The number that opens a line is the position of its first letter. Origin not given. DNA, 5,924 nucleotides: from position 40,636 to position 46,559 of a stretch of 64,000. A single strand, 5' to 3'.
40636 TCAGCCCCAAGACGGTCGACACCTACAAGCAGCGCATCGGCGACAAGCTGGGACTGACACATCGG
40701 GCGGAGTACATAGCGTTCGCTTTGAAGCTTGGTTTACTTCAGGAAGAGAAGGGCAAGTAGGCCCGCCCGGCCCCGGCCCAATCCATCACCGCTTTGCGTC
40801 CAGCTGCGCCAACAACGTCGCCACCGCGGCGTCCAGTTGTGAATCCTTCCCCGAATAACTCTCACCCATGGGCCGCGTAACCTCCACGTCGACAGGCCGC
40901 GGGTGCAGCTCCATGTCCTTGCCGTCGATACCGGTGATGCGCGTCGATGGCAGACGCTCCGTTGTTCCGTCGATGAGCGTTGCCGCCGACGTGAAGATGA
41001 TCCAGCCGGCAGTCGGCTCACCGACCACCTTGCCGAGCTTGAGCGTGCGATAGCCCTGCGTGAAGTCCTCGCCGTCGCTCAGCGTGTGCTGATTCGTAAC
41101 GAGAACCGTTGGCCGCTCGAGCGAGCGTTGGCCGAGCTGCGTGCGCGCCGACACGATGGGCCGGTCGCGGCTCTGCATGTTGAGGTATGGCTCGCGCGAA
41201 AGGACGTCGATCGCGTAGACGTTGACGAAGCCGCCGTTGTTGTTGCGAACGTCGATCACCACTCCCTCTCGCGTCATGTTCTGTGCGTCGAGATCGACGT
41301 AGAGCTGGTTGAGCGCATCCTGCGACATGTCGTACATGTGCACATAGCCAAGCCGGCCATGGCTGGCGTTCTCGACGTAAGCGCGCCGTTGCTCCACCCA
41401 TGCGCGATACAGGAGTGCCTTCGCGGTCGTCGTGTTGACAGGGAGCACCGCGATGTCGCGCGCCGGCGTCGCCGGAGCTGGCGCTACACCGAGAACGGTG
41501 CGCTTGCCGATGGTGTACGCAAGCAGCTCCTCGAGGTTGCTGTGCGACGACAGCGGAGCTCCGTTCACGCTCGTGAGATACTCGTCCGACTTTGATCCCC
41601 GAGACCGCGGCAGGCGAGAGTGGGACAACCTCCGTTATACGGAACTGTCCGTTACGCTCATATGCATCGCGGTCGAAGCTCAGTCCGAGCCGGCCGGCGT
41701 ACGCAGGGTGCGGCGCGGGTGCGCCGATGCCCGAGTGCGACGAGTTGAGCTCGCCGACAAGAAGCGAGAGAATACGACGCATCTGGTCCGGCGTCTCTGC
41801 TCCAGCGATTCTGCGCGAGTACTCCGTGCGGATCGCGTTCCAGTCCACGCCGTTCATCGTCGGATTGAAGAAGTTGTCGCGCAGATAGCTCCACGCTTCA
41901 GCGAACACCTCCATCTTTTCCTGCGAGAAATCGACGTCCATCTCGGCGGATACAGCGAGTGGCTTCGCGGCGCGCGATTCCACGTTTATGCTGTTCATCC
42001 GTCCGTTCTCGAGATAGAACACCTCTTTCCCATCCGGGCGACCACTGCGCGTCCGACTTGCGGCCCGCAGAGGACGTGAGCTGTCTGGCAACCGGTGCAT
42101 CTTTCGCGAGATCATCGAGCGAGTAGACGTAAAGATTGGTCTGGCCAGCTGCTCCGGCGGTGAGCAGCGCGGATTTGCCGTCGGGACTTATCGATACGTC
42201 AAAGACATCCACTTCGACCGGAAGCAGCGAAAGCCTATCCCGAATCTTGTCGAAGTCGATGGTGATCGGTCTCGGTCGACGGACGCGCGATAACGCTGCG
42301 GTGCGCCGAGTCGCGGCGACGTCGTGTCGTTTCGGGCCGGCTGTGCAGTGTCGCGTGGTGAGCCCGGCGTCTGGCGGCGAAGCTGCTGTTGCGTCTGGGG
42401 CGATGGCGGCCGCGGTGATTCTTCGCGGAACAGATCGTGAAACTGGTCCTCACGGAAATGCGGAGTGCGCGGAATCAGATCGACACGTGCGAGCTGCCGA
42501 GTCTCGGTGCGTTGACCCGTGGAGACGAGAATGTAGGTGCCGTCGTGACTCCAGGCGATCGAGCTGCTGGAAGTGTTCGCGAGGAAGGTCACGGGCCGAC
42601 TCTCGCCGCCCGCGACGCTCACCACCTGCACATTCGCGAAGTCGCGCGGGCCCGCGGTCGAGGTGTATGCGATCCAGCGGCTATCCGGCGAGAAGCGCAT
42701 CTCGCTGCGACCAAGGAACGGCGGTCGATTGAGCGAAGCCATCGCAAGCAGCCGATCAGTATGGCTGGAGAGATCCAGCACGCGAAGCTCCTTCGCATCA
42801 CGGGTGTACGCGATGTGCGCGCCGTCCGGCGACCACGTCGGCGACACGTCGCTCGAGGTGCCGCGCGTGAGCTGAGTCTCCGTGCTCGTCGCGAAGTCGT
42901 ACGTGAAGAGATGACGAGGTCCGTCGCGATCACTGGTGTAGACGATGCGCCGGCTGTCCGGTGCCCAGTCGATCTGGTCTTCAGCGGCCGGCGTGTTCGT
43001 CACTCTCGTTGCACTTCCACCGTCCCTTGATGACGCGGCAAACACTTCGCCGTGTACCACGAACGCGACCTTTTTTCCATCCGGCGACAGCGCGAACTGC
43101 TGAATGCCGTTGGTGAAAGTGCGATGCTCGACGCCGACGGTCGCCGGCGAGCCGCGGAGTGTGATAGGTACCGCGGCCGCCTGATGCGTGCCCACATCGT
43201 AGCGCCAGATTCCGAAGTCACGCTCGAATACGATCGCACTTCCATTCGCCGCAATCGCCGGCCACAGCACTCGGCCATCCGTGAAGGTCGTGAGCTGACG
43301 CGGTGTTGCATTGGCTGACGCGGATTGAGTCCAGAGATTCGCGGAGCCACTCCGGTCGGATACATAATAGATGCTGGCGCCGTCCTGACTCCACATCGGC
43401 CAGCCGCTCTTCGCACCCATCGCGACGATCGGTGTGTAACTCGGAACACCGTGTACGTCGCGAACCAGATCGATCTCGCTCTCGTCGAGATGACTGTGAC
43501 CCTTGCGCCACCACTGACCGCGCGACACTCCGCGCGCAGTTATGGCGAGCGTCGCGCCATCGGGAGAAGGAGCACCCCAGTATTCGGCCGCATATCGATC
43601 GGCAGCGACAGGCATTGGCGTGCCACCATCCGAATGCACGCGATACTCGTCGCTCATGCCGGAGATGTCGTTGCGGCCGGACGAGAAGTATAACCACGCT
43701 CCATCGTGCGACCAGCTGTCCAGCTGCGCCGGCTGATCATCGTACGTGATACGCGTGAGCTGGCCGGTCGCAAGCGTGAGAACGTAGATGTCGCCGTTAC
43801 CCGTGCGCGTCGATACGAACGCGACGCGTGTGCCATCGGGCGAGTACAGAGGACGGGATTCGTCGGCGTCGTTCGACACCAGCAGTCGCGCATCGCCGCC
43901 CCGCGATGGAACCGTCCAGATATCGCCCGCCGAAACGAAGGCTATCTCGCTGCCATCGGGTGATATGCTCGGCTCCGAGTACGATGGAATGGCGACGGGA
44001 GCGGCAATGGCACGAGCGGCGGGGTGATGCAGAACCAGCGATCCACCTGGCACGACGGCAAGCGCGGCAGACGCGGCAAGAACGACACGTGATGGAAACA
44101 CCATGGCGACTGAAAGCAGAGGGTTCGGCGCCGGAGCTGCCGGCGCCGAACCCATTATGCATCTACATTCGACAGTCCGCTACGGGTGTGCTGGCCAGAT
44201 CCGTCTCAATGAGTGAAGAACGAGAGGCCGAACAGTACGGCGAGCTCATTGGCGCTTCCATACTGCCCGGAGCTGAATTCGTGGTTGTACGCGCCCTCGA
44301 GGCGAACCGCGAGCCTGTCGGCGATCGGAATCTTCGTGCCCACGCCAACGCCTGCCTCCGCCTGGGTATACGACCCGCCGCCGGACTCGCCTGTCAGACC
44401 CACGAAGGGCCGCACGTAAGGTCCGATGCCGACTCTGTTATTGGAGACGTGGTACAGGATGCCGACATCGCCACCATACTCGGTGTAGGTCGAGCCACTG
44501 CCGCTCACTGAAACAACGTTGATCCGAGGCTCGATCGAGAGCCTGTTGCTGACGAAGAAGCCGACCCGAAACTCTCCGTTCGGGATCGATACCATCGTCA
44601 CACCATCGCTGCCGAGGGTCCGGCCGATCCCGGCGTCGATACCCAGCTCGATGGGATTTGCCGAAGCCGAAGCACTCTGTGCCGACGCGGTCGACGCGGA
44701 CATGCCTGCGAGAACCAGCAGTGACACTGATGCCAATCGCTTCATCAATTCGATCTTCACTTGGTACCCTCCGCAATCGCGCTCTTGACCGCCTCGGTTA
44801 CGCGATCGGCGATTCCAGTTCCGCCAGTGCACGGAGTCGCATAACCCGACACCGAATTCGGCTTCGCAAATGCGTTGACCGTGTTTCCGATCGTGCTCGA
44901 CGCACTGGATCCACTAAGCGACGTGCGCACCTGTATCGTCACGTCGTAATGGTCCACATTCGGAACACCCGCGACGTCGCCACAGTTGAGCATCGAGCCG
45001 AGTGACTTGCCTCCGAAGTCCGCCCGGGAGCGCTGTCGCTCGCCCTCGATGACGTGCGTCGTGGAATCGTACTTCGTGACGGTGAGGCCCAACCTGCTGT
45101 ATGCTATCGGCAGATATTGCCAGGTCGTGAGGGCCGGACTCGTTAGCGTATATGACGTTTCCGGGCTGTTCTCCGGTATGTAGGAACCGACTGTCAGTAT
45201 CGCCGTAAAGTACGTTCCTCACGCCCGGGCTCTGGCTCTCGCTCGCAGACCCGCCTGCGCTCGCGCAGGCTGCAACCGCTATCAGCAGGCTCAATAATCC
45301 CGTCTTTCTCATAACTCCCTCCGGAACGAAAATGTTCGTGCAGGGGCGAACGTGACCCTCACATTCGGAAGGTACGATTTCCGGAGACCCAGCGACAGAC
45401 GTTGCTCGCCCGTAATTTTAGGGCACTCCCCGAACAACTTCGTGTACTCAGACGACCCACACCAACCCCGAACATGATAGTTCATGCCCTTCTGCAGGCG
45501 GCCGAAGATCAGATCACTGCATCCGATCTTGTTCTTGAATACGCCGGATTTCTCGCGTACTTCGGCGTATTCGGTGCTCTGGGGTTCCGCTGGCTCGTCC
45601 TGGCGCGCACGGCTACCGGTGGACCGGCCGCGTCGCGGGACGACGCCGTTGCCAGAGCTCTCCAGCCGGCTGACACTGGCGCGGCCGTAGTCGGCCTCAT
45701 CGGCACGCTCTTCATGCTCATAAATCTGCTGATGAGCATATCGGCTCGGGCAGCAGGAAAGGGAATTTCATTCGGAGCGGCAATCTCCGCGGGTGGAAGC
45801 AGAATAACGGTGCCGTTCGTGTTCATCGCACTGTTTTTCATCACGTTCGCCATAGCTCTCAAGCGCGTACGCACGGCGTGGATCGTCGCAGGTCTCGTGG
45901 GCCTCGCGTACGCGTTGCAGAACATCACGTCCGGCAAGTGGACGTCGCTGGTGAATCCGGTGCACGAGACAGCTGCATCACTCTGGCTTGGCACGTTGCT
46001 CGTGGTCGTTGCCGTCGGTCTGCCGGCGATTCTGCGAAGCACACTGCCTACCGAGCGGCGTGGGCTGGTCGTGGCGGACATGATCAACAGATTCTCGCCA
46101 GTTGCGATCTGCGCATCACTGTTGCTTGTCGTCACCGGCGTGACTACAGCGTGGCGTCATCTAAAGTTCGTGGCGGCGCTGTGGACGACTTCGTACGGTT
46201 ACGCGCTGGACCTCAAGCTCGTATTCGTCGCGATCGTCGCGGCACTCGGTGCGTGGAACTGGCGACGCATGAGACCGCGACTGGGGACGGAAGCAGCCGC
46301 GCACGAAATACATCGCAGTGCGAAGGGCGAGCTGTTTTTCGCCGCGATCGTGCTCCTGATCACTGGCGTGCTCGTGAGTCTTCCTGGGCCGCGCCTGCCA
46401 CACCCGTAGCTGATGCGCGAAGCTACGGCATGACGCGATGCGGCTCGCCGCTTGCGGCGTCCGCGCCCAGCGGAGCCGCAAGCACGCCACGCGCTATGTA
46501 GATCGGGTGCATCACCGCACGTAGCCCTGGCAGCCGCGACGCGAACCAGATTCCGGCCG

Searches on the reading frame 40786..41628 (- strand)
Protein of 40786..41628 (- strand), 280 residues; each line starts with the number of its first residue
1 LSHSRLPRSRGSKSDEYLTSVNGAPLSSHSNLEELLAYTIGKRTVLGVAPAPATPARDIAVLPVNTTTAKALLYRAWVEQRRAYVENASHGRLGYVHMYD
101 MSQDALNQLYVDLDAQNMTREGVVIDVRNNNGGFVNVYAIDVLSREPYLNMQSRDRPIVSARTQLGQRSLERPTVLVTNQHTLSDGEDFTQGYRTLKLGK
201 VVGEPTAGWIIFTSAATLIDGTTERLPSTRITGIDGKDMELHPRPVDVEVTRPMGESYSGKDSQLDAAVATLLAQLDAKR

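Call 70: search_protein_families(library=pfam, proteins=[window:40786-41628:-], max_evalue=0.0001)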
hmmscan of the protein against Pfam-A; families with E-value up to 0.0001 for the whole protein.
window:40786-41628:- (280 aa): 1 family
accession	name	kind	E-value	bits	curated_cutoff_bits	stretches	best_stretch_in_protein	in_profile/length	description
PF03572.23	Peptidase_S41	-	1.5e-19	70.7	24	1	92-242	1-157/165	Peptidase family S41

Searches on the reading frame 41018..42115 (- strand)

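Call 7: search_protein_families(library=pfam, proteins=[window:41018-42115:-])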
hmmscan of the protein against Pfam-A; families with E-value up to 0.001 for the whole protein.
window:41018-42115:- (365 aa): 1 family
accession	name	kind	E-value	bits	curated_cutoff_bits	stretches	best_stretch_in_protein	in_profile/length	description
PF14684.11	Tricorn_C1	-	8e-15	54.9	24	1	64-121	2-59/59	Tricorn protease C1 domain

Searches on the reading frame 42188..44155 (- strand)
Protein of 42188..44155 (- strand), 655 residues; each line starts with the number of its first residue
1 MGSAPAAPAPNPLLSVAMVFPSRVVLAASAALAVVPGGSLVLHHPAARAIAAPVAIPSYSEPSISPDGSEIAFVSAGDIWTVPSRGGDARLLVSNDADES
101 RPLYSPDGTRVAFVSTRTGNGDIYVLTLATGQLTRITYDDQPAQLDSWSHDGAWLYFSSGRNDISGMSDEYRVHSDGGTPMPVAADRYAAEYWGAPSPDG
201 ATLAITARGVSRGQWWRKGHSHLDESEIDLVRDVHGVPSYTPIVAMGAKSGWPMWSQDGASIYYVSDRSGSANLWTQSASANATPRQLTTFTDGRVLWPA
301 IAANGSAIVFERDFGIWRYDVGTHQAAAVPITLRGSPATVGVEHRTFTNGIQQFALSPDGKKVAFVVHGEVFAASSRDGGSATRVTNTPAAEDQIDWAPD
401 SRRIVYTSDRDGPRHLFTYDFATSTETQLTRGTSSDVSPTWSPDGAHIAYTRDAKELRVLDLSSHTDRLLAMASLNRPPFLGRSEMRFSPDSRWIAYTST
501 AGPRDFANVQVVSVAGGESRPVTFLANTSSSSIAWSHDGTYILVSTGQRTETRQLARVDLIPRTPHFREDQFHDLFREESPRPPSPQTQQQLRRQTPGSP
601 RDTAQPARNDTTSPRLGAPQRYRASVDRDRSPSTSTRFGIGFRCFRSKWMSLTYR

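Call 70: search_protein_families(library=pfam, proteins=[window:42188-44155:-], max_evalue=0.0001)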
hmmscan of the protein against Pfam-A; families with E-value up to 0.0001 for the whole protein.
window:42188-44155:- (655 aa): 7 families
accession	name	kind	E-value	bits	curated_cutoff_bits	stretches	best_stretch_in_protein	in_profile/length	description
PF07676.18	PD40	-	1.9e-49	165.1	20.9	4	90-125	2-38/38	WD40-like Beta Propeller Repeat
PF00930.27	DPPIV_N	-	4.7e-19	68.8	22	0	415-462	24-70/354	Dipeptidyl peptidase IV (DPP IV) N-terminal region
PF25174.1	Beta-prop_THOC3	-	1.3e-13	51.1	305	1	353-545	7-189/272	THOC3 beta-propeller domain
PF10647.15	Gmad1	-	4.7e-10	40.2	20.5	0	256-426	31-198/251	Lipoprotein LpqB beta-propeller domain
PF23414.1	Beta-prop_EML_2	-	1.8e-07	31.2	90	0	347-465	38-156/266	Echinoderm microtubule-associated protein second beta-propeller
PF02897.21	Peptidase_S9_N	-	7.6e-07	28.7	24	0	485-554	128-196/414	Prolyl oligopeptidase, N-terminal beta-propeller domain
PF14583.12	Pectate_lyase22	-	1.9e-05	24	30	0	397-465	43-112/386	Oligogalacturonate lyase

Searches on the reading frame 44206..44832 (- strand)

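Call 70: search_protein_families(library=pfam, proteins=[window:44206-44832:-], max_evalue=0.0001)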
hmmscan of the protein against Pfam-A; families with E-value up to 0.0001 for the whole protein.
window:44206-44832:- (208 aa): 1 family
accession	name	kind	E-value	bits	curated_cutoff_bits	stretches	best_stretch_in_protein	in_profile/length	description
PF13505.12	OMP_b-brl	-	7.2e-09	36.5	28.7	1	39-205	4-175/175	Outer membrane protein beta-barrel domain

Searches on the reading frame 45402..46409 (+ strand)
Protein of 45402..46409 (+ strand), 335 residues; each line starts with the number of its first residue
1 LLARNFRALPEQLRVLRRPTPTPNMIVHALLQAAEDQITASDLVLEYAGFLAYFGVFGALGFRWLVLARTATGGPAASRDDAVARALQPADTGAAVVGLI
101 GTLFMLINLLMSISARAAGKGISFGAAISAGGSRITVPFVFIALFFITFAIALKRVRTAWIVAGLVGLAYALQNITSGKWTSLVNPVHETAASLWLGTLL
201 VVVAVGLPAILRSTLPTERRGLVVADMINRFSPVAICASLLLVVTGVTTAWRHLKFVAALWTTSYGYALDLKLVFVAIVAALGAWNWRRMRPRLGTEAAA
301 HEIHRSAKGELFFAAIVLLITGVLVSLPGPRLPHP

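Call 70: search_protein_families(library=pfam, proteins=[window:45402-46409:+], max_evalue=0.0001)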
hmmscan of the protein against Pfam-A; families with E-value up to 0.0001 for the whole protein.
window:45402-46409:+ (335 aa): 1 family
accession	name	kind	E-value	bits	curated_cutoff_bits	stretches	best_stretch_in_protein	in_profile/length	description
PF05425.18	CopD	-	8.3e-20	71.6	32.1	1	227-324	3-105/105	Copper resistance protein D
